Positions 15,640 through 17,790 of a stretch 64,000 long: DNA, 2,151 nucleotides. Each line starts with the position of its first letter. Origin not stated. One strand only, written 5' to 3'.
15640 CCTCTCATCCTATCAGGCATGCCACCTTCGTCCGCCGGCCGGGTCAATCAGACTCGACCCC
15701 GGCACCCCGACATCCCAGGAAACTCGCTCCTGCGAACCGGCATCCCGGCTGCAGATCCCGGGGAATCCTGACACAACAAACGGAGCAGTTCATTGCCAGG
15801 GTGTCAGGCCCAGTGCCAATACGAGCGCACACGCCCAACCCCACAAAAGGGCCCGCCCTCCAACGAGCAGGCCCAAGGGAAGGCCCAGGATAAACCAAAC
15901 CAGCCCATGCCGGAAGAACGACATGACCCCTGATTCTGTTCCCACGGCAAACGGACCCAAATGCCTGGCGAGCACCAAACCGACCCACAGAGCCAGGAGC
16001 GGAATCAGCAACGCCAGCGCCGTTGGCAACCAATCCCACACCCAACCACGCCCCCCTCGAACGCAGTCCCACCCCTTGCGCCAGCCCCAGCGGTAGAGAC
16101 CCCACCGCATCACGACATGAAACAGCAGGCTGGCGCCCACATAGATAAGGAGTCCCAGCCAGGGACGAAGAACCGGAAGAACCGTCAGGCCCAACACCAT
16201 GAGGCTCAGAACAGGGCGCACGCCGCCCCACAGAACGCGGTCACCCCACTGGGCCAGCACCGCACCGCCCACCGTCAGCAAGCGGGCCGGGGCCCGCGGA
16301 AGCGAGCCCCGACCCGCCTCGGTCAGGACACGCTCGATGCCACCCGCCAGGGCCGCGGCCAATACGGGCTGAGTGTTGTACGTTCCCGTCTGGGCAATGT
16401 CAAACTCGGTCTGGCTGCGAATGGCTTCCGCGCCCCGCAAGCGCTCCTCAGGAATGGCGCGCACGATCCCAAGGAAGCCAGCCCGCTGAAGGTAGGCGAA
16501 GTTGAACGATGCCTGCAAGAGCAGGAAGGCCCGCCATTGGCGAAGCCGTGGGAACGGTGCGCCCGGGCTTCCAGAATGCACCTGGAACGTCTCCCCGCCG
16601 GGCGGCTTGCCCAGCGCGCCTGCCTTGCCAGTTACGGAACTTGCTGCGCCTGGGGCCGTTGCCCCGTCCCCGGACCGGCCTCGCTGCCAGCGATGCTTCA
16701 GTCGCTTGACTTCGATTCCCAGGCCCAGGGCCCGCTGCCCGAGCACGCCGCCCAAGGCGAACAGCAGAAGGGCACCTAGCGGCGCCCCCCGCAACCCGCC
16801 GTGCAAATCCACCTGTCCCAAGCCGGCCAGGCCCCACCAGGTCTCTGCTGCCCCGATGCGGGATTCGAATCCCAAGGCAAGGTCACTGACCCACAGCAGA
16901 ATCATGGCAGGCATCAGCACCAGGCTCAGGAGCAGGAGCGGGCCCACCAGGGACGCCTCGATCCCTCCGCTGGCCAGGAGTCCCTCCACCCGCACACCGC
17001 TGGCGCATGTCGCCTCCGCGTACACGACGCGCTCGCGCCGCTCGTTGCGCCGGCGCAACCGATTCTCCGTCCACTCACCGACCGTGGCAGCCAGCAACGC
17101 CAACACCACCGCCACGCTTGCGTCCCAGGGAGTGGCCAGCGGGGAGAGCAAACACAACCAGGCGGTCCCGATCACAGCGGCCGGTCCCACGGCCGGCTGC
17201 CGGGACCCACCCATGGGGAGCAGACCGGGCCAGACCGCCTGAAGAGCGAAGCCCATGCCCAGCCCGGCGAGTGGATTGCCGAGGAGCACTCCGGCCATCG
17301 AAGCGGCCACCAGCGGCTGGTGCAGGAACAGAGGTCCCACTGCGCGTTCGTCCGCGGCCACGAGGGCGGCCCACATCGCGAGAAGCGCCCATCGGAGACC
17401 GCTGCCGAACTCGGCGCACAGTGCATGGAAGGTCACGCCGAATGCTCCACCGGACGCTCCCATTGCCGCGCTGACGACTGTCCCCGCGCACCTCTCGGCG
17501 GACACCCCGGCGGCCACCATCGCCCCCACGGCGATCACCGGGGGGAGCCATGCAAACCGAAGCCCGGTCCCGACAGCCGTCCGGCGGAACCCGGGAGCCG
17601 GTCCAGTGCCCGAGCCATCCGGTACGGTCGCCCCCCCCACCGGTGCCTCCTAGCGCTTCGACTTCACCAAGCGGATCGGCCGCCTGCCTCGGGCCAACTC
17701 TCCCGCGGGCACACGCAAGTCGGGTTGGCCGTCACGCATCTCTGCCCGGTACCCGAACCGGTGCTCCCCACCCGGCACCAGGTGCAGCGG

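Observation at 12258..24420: Complete mannose-family PTS, a GH57 glycoside hydrolase and a sugar nucleotidyltransferase wired into the rpoN-hpf-hprK locus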

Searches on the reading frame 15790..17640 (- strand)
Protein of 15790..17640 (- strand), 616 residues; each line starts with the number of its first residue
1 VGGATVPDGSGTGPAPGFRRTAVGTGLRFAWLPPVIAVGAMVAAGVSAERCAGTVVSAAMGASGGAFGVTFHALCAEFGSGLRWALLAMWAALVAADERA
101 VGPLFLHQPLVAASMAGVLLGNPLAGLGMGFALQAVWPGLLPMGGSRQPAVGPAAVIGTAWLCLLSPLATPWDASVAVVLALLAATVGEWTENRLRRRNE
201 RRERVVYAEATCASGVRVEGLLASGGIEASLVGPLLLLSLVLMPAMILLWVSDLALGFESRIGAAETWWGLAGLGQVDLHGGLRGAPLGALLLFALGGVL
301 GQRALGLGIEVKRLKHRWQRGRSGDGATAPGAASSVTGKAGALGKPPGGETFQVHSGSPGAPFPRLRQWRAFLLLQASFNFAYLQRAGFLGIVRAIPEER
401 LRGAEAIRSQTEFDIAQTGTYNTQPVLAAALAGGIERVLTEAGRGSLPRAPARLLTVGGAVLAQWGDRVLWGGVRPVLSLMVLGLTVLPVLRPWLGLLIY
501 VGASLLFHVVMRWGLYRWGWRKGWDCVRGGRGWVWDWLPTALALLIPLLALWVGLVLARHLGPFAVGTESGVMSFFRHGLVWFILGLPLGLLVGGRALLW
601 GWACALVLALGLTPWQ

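Call 3: search_protein_families(library=pfam, proteins=[window:15790-17640:-])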
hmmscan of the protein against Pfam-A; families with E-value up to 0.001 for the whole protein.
window:15790-17640:- (616 aa): 2 families
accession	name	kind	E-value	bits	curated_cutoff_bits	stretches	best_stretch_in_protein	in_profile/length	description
PF03609.19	EII-Sor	-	1.3e-12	48.1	26.3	1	85-193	5-107/233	PTS system sorbose-specific iic component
PF03613.19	EIID-AGA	-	5.1e-07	29.6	25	1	369-527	12-165/265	PTS system mannose/fructose/sorbose family IID component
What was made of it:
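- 15790..17640 (-): Fused EIIC-EIID of the mannose class, 616 aa, polytopic membrane protein. PF03609 followed by PF03613, both above the gathering cutoff (call 3).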

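Call 7: search_protein_families(library=ncbifam, proteins=[window:15790-17640:-])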
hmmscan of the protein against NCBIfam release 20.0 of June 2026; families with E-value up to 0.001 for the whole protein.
window:15790-17640:- (616 aa): 7 families
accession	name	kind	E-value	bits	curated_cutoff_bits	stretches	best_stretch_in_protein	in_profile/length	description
NF040757.1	AgaW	equivalog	1.4e-07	31.2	300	1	87-181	1-93/249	PTS N-acetylgalactosamine transporter subunit IIC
TIGR00828.1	EIID-AGA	subfamily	1.8e-07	30.8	292.75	1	374-532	17-172/271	mannose/fructose/sorbose PTS transporter subunit IID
NF008315.0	PRK11103.1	subfamily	3e-07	30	365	1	374-531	27-181/283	PTS mannose transporter subunit IID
NF040760.1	AgaE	equivalog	0.0001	21.7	500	1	369-524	46-191/292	PTS N-acetylgalactosamine transporter subunit IID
NF007289.1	PRK09757.1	equivalog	0.00025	20.8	300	1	86-159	8-80/241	PTS galactosamine transporter subunit IIC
TIGR00822.1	EII-Sor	subfamily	0.00037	19.8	339.85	1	97-182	20-104/267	mannose/fructose/sorbose PTS transporter subunit IIC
NF011647.0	PRK15065.1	subfamily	0.00077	18.7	278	0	93-182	16-104/267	mannose/fructose/sorbose family PTS transporter subunit IIC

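Call 8: find_homologous_proteins(query=window:15790-17640:-)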
Query window:15790-17640:- (616 aa): 7 proteins with E <= 0.001 among 8000 candidates.
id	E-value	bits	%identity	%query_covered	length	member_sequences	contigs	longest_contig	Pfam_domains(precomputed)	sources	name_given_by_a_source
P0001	0.0e+0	1314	98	100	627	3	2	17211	PF03613.20,PF03609.20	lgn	-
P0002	6.7e-122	426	48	86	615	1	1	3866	PF03609.20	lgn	-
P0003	2.1e-117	412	46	84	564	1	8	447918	PF03609.20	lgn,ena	-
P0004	2.0e-51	194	36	84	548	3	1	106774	PF03609.20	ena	-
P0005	1.5e-48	184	35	83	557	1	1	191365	PF03609.20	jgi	jgi:hypothetical protein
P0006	4.0e-48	183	51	17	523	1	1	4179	PF03609.20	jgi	jgi:hypothetical protein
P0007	1.9e-38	151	38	76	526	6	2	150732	PF03609.20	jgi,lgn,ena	-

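Call 9: find_encoding_contigs(protein=P0003, flank=10000, max_places=2)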
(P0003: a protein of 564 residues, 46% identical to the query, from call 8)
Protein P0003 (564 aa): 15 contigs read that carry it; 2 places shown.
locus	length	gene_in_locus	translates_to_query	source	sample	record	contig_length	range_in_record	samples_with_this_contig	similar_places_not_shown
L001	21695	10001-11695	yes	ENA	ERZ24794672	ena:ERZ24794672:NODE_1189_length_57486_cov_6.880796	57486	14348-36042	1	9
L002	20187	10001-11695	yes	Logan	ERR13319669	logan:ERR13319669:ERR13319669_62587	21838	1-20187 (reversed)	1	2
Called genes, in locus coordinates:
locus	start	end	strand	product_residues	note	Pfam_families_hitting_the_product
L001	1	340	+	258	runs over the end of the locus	PF00793:DAHP_synth_1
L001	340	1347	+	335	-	PF01380:SIS, PF00571:CBS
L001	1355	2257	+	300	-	PF03279:Lip_A_acyltrans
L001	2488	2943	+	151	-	PF06835:LptC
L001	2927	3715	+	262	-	PF00005:ABC_tran, PF13304:AAA_21 (faint)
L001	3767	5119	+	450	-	PF00309:Sigma54_AID, PF04963:Sigma54_CBD, PF04552:Sigma54_DBD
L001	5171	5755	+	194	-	PF02482:Ribosomal_S30AE, PF16321:Ribosom_S30AE_C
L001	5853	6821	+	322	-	PF02603:Hpr_kinase_N, PF07475:Hpr_kinase_C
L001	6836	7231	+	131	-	PF03610:EIIA-man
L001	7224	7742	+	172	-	PF03830:PTSIIB_sorb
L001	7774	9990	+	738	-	PF01074:Glyco_hydro_38N (weak), PF03065:Glyco_hydro_57, PF09094:AmyA-A_glucT_m, PF09095:AmyA-gluTrfs_C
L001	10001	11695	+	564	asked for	PF03609:EII-Sor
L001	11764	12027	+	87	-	PF00381:PTS-HPr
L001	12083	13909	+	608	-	PF05524:PEP-utilisers_N, PF00391:PEP-utilizers, PF02896:PEP-utilizers_C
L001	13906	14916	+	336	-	PF00483:NTP_transferase, PF01128:IspD, PF12804:NTP_transf_3, PF24894:Hexapep_GlmU (faint), PF25087:GMPPB_C (weak)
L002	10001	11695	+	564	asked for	PF03609:EII-Sor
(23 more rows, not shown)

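Call 10: find_encoding_contigs(protein=P0004, flank=10000, max_places=2)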
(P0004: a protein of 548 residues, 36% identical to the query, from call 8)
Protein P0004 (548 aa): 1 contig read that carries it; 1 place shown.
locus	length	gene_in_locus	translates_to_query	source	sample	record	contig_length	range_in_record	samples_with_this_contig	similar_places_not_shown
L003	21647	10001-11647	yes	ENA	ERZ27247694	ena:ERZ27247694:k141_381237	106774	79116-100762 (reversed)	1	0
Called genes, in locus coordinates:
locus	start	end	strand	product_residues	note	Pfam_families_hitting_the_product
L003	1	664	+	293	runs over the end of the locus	PF00793:DAHP_synth_1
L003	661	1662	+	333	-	PF13580:SIS_2 (faint), PF01380:SIS, PF00571:CBS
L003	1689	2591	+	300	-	PF03279:Lip_A_acyltrans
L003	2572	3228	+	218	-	PF06835:LptC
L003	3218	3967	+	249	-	PF00005:ABC_tran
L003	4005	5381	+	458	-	PF00309:Sigma54_AID, PF04963:Sigma54_CBD, PF04552:Sigma54_DBD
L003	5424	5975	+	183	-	PF02482:Ribosomal_S30AE, PF16321:Ribosom_S30AE_C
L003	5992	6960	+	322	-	PF02603:Hpr_kinase_N, PF07475:Hpr_kinase_C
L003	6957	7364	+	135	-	PF03610:EIIA-man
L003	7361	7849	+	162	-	PF03830:PTSIIB_sorb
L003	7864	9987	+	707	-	PF01074:Glyco_hydro_38N, PF03065:Glyco_hydro_57, PF09094:AmyA-A_glucT_m, PF09095:AmyA-gluTrfs_C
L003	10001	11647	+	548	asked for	PF03609:EII-Sor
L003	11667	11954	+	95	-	PF00381:PTS-HPr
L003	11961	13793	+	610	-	PF05524:PEP-utilisers_N, PF00391:PEP-utilizers, PF02896:PEP-utilizers_C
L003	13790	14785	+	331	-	PF00483:NTP_transferase, PF01128:IspD, PF12804:NTP_transf_3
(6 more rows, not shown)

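Call 12: find_related_loci(query=A1, collection=genome_contigs, flank=10000)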
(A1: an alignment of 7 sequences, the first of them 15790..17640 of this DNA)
Query A1 (616 aa) in genome_contigs; peptide patterns used: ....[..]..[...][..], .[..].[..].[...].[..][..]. (x = any residue, [..] = any of these).
529 stretches matched a pattern; 8 encode a relative of the query (tblastn E <= 1e-3); 7 distinct loci.
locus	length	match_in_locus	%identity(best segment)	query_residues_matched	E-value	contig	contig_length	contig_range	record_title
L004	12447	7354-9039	47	6-604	2e-106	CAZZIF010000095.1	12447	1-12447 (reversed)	MAG TPA_asm: uncultured bacterium isolate SRP332253_co2_114 genome assembly, contig: NODE_4963_length_12447_cov_4.847563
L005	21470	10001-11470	49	93-606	4e-105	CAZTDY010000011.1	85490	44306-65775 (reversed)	MAG TPA_asm: uncultured bacterium isolate binchicken_co142_298 genome assembly, contig: NODE_592_length_85490_cov_24.674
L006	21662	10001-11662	48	77-604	3e-103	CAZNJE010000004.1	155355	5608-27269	MAG TPA_asm: uncultured bacterium isolate SRP141376_co4_8 genome assembly, contig: NODE_96_length_155355_cov_7.514437, w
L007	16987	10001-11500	36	78-604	6e-55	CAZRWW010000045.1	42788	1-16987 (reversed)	MAG TPA_asm: uncultured bacterium isolate binchicken_co7_194 genome assembly, contig: NODE_1526_length_42788_cov_7.06372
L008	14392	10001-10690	40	371-604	2e-32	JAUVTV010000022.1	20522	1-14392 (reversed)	MAG: Candidatus Eisenbacteria bacterium isolate CSMAG_775 CSMAG_775_k141_647120_length_20522_cov_7.0000, whole genome sh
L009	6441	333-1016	39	372-607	2e-26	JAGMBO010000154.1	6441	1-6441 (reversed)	MAG: Candidatus Eisenbacteria bacterium isolate RS_16_23 ZL425.bin.23.fa_154, whole genome shotgun sequence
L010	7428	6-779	37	350-611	1e-17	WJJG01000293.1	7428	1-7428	MAG: Candidatus Eisenbacteria bacterium isolate Bin_233 k141_3363167, whole genome shotgun sequence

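Call 28: search_solved_structures(query=A1, max_evalue=1, show_alignments=2)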
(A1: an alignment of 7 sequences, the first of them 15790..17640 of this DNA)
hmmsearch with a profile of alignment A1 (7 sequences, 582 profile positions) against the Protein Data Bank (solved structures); distinct sequences matched with E-value up to 1: 13.
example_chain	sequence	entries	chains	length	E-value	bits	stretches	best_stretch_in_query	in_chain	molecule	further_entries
6k1h_Z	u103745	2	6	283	1.4e-08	37.3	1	343-505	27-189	PTS mannose transporter subunit IID | PTS system mannose-specific EIID component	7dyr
9wjr_Z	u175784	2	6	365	5e-07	32.2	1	335-479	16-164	PTS mannose transporter subunit IID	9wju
7xno_Z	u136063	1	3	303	2e-05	26.9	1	336-493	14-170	Mannose permease IID component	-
7xtg_E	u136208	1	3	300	2.1e-05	26.8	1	336-493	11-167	Mannose permease IID component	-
8hfs_Z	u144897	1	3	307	4.4e-05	25.8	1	337-478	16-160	Mannose-specific PTS system, IID component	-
7xtg_D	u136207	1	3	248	9.4e-05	24.7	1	60-159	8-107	Mannose permease IIC component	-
7xno_Y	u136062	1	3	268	0.00013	24.2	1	60-159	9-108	Mannose permease IIC component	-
6k1h_Y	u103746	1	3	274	0.00015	24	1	78-162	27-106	PTS system mannose-specific EIIC component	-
8hfs_Y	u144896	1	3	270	0.00016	23.9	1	65-171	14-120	Mannose-specific PTS system, IIC component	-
7dyr_Y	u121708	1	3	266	0.00017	23.8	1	78-162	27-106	PTS system mannose-specific EIIC component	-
7vlx_Y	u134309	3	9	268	0.00019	23.6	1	68-162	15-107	Mannose/fructose/sorbose family PTS transporter subunit IIC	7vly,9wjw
9wjr_Y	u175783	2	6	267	0.0015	20.7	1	75-238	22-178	Mannose/fructose/sorbose family PTS transporter subunit IIC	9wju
1rw1_A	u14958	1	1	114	0.36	12.8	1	477-525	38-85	conserved hypothetical protein yffB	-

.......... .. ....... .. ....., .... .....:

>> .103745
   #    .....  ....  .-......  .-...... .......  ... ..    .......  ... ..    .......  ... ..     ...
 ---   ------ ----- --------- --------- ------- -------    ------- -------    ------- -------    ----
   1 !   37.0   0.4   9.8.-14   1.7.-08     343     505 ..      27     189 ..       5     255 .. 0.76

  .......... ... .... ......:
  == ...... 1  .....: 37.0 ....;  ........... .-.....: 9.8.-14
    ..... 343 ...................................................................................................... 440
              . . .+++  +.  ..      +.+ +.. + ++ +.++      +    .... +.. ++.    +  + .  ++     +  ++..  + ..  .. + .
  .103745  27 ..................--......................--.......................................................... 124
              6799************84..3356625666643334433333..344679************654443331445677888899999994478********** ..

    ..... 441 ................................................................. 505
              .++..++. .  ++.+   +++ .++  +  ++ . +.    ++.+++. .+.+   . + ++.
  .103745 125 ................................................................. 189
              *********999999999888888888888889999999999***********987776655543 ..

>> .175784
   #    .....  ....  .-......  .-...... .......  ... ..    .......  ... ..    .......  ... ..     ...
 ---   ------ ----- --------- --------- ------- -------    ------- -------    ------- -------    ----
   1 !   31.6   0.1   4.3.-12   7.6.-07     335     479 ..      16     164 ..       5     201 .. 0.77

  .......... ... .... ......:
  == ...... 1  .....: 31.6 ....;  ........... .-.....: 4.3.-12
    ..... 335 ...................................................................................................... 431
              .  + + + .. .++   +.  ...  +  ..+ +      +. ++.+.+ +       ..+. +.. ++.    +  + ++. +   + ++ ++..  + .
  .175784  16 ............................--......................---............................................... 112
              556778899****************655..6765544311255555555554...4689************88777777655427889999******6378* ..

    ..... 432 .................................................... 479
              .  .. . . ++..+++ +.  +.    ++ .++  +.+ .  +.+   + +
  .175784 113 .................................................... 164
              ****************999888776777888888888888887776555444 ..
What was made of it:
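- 15790..17640 (-): A family profile hits only ManZ (1.4e-8) and ManY (1e-4) chains in the PDB, colinearly (call 28).
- On Mannose-class PTS Enzyme II (TC 4.A.6): The family profile hits only ManZ (1.4e-8) and ManY (1e-4) in the PDB, in the right order (call 28).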

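Call 30: find_related_loci(query=A1, collection=metagenome_contigs, flank=10000)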
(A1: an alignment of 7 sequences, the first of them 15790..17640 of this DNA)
Query A1 (616 aa) in metagenome_contigs; peptide patterns used: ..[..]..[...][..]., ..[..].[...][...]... (x = any residue, [..] = any of these).
258 stretches matched a pattern; 7 encode a relative of the query (tblastn E <= 1e-3); 7 distinct loci.
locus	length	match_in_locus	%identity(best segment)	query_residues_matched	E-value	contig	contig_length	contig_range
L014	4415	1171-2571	36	94-611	5e-53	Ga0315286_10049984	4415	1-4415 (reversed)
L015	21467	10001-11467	36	86-604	1e-51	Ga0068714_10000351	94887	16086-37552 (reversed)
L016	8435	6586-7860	35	84-527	3e-38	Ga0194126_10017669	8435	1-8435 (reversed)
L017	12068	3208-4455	38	59-527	7e-35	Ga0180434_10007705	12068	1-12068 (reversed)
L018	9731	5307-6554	38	59-527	1e-34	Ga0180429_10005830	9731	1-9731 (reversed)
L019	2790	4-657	40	372-602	8e-31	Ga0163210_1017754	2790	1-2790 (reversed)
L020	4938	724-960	58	83-161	3e-19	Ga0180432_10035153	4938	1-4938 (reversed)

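Call 43: predict_structure(alignment_id=A1)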
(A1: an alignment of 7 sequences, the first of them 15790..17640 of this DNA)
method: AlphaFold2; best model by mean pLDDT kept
length: 616 residues; sequences in the alignment: 7
mean_pLDDT: 52.8   pTM: 0.48
mean pLDDT of the five models: 52.8, 49.6, 47.3, 45.3, 41.8
residues with pLDDT >= 90: 0; 70-90: 75; 50-70: 306; < 50: 235
segments of 3 or more residues with pLDDT < 50: 1-75, 99-103, 135-149, 166-170, 206-216, 220-222, 255-288, 322-357, 377-380, 491-494, 561-576, 594-602, 612-616
pLDDT, mean of each block of 10 residues (from residue 1): 29 29 28 29 28 30 33 48 65 59 53 66 59 45 36 70 56 60 64 57 47 44 51 62 58 43 28 26 44 61 64 62 38 29 30 42 73 54 63 77 78 68 63 78 67 66 64 53 55 49 64 78 59 64 64 58 41 50 66 51 50 41
secondary structure, 60 per line:
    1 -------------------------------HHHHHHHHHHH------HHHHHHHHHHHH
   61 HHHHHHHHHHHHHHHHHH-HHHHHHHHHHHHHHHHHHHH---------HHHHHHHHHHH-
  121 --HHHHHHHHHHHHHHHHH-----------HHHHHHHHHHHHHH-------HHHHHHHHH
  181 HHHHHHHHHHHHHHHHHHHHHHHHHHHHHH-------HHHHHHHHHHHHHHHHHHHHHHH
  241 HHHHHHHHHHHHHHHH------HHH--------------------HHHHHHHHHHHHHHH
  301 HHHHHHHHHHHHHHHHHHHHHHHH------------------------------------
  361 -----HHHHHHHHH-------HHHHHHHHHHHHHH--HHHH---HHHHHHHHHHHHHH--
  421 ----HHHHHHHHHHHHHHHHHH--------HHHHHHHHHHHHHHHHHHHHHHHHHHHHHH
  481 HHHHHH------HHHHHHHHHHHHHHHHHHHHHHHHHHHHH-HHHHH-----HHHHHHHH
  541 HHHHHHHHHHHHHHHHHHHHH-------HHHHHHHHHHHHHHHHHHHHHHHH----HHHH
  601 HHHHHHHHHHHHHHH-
elements in order: H32-42 H49-78 H80-99 H109-119 H123-139 H151-164 H172-210 H218-256 H286-324 H366-374 H382-395 H398-401 H405-418 H425-442 H451-486 H493-521 H523-527 H533-561 H569-592 H597-615

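Call 45: fold_search(model_id=the predicted structure, library=pdb)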
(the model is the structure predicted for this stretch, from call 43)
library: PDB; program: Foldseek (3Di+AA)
matches with E <= 10: 258; with E <= 0.001: 0
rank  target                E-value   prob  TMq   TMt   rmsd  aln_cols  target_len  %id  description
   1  7dyr_C                1.8e-03  1.00  0.21  0.41  13.1       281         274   23  CryoEM Structure of Mannose Transporter ManYZ and Microcin E492 (MceA) complex (released 2021-09-01)
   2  7xno_E                3.0e-03  1.00  0.22  0.41  11.4       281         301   18  Cryo-EM structure of the bacteriocin-receptor-immunity ternary complex from Lactobacillus sakei (released 2022-05-25)
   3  7xtg_E                4.7e-03  1.00  0.23  0.42  11.3       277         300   18  Cryo-EM structure of Listeria monocytogenes man-PTS complexed with pediocin PA-1 (released 2023-06-07)
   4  7vly_D                5.1e-03  1.00  0.23  0.42  12.0       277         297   18  Cryo-EM structure of Listeria monocytogenes man-PTS complexed with pediocin PA-1 (released 2021-12-01)
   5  9wjr_G                7.0e-03  1.00  0.25  0.40   5.7       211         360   18  Cryo-EM structure of the L. garvieae Man-PTS (released 2025-11-12)
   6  9wju_G                1.2e-02  1.00  0.25  0.40   5.7       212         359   20  Cryo-EM structure of the L. garvieae Man-PTS in complex with the bacteriocin GarQ (released 2025-11-12)
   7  9wjw_T                1.6e-02  1.00  0.24  0.45  11.0       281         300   18  Cryo-EM structure of the GarQ-lmYZ complex (released 2025-11-12)
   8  8hfs_Z                2.1e-02  1.00  0.20  0.36  12.6       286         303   21  The structure of LcnA, LciA, and the man-PTS of Lactococcus lactis (released 2023-02-08)
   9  9wjw_G                2.6e-02  1.00  0.23  0.42  11.3       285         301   17  Cryo-EM structure of the GarQ-lmYZ complex (released 2025-11-12)
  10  8hfs_D                3.7e-02  1.00  0.25  0.45   9.2       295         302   21  The structure of LcnA, LciA, and the man-PTS of Lactococcus lactis (released 2023-02-08)
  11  6k1h_C                3.8e-02  1.00  0.26  0.49   8.5       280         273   24  Structure of membrane protein (released 2019-07-10)
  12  9wjw_Y                1.1e-01  1.00  0.21  0.46  12.1       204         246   20  Cryo-EM structure of the GarQ-lmYZ complex (released 2025-11-12)
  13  7vlx_A                1.3e-01  1.00  0.21  0.46   4.9       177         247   21  Cryo-EM structures of Listeria monocytogenes man-PTS (released 2021-12-01)
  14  8hfs_Y                1.6e-01  1.00  0.20  0.45  17.2       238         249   20  The structure of LcnA, LciA, and the man-PTS of Lactococcus lactis (released 2023-02-08)
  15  9oli_A                1.6e-01  0.14  0.10  0.13  22.8       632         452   11  Crystal structure of the melibiose-bound melibiose transporter (released 2026-02-04)
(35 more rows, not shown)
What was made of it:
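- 15790..17640 (-): The top 14 Foldseek PDB hits are all Man-PTS IIC/IID chains, though the model is weak (calls 43, 45).
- On Mannose-class PTS Enzyme II (TC 4.A.6): Foldseek agrees, but the model pLDDT is 52.8 (calls 43, 45).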

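Call 70: find_encoding_contigs(protein=P0001, flank=10000, max_places=2)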
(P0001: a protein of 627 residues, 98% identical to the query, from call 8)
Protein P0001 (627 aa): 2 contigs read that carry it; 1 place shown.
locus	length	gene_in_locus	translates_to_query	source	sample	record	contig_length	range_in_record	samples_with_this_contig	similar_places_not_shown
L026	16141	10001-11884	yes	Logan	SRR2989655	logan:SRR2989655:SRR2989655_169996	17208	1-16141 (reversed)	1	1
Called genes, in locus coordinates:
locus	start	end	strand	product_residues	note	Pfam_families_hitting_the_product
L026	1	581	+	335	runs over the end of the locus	PF01380:SIS, PF00571:CBS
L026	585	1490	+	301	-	PF03279:Lip_A_acyltrans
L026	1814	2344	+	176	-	PF06835:LptC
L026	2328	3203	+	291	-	PF00005:ABC_tran, PF13304:AAA_21 (faint)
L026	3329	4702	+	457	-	PF00309:Sigma54_AID, PF04963:Sigma54_CBD, PF04552:Sigma54_DBD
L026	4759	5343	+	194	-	PF02482:Ribosomal_S30AE, PF16321:Ribosom_S30AE_C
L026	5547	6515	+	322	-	PF02603:Hpr_kinase_N, PF07475:Hpr_kinase_C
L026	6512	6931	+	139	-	PF03610:EIIA-man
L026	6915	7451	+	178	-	PF03830:PTSIIB_sorb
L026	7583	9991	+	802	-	PF01074:Glyco_hydro_38N (weak), PF03065:Glyco_hydro_57, PF09094:AmyA-A_glucT_m, PF09095:AmyA-gluTrfs_C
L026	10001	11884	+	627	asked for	PF03609:EII-Sor, PF03613:EIID-AGA (weak)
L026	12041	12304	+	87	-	PF00381:PTS-HPr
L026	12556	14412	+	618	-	PF05524:PEP-utilisers_N, PF00391:PEP-utilizers, PF02896:PEP-utilizers_C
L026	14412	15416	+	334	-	PF00483:NTP_transferase, PF01128:IspD, PF12804:NTP_transf_3, PF25087:GMPPB_C (faint)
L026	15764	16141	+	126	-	?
